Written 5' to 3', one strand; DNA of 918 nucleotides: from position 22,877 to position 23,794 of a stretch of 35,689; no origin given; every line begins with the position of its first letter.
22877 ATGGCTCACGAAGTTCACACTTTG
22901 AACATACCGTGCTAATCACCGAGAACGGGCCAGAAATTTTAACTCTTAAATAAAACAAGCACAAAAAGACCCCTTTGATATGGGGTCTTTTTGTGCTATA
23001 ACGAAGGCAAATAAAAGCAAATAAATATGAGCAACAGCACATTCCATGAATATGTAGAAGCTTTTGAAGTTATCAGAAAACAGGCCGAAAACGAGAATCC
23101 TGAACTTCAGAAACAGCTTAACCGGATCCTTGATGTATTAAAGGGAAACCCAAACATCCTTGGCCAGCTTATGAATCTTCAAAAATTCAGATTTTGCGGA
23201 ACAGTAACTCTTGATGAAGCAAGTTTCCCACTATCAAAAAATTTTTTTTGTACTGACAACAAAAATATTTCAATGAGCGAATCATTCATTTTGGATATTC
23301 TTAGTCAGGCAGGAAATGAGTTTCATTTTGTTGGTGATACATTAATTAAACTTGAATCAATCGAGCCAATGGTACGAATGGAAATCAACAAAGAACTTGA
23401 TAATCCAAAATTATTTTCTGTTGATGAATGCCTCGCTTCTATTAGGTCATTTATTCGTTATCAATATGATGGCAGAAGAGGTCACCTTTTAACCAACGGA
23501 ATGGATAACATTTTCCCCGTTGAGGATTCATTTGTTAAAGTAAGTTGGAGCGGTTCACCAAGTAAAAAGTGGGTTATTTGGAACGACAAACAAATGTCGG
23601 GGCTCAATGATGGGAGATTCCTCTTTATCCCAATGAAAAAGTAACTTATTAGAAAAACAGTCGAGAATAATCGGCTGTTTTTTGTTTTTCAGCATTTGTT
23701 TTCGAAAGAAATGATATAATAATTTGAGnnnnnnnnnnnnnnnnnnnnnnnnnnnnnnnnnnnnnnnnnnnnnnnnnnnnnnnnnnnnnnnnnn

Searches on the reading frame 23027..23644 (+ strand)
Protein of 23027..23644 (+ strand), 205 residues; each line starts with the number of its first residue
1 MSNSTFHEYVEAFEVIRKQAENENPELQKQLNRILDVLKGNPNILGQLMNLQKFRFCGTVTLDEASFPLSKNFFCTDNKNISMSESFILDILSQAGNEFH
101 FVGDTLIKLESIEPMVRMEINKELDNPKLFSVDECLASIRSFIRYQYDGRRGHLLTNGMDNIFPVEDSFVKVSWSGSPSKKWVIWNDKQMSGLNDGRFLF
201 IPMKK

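Call 7: search_protein_families(library=pfam, proteins=[window:23027-23644:+], max_evalue=0.01)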
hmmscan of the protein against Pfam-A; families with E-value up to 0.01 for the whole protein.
window:23027-23644:+ (205 aa): 0 families

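Call 47: search_protein_families(library=ncbifam, proteins=[window:23027-23644:+], max_evalue=0.1)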
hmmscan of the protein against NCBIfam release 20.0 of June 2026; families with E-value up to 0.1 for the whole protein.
window:23027-23644:+ (205 aa): 1 family
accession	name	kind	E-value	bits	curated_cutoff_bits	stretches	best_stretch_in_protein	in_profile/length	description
NF049936.1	TriMthamethphnDioxTmpA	equivalog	0.096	11.5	400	0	89-124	235-270/366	2-trimethylaminoethylphosphonate dioxygenase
